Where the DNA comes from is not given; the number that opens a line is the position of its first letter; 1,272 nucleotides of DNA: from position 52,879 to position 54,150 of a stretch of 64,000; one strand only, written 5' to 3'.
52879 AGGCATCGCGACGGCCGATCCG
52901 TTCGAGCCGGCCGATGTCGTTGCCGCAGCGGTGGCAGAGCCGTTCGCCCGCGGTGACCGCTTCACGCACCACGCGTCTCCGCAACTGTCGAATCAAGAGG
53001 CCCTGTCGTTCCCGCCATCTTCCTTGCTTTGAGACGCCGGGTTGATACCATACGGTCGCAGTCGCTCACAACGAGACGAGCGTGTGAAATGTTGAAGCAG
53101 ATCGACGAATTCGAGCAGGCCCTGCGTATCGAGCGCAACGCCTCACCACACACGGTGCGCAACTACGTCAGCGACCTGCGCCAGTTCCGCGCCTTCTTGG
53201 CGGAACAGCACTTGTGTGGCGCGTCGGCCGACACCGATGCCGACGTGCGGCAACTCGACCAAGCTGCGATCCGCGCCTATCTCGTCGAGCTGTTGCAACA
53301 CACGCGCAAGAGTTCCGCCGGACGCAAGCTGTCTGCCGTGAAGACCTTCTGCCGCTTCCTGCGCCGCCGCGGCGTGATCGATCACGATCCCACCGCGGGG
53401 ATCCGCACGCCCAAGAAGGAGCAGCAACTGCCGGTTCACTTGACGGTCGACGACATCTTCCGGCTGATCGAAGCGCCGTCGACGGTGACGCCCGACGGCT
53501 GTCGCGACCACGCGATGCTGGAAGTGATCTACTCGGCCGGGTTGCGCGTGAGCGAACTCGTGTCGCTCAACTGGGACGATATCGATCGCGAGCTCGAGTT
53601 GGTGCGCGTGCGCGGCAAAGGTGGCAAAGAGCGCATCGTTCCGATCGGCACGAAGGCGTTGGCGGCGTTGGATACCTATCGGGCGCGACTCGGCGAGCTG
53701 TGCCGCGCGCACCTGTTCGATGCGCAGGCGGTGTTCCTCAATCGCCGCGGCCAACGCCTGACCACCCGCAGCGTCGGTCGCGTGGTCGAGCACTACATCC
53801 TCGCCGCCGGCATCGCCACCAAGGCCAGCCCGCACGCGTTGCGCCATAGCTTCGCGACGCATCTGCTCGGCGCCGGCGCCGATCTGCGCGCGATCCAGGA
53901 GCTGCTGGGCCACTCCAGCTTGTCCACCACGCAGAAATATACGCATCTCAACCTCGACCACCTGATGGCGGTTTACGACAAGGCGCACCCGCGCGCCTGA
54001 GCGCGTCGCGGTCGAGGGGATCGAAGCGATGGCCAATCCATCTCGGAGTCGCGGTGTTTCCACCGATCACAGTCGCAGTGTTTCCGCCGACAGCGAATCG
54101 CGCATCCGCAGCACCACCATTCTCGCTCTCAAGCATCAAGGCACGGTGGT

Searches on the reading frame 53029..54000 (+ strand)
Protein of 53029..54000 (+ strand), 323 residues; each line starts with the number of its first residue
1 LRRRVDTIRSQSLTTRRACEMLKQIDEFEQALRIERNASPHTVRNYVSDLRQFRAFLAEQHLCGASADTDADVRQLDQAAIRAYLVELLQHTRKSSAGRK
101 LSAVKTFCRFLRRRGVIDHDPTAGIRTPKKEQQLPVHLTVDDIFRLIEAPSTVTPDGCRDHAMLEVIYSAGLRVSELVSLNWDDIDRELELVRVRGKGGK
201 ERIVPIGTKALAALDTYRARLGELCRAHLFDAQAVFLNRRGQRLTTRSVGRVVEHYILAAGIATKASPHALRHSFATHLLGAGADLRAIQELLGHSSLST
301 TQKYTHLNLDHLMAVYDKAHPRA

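Call 64: search_protein_families(library=ncbifam, proteins=[window:53029-54000:+], max_evalue=1e-10)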
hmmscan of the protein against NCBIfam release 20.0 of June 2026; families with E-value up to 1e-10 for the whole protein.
window:53029-54000:+ (323 aa): 11 families
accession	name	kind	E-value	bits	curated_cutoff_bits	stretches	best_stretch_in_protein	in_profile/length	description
TIGR02224.1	recomb_XerC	equivalog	1.5e-102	343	335.15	1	27-323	2-293/295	tyrosine recombinase XerC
NF001399.0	PRK00283.1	subfamily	2.1e-91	306.3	279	1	22-323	6-299/300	tyrosine recombinase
TIGR02225.1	recomb_XerD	equivalog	2.3e-91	306.1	329.6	1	27-323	2-290/290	site-specific tyrosine recombinase XerD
NF040815.2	recomb_XerA_Arch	equivalog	1.2e-64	218.5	220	1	26-316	1-263/263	site-specific tyrosine recombinase/integron integrase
NF002331.0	PRK01287.1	subfamily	1.2e-60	205.4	371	1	17-321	21-326/365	site-specific tyrosine recombinase XerC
TIGR02249.1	integrase_gron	subfamily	2.4e-35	122.4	265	2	244-310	237-303/315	integron integrase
NF003462.0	PRK05084.1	equivalog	4.7e-33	114.4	267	1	158-317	195-354/360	tyrosine recombinase XerS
NF011946.0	PRK15417.1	equivalog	6.4e-22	78.2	435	1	246-307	254-315/337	integron integrase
NF007371.0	PRK09871.1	subfamily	1.4e-21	77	222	1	143-318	12-185/198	tyrosine-type DNA invertase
NF007370.0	PRK09870.1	subfamily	4.4e-17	62.4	221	1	137-322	12-194/200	tyrosine-type DNA invertase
NF002685.0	PRK02436.1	equivalog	6.9e-11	42.4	178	0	36-305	12-244/245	site-specific tyrosine recombinase XerD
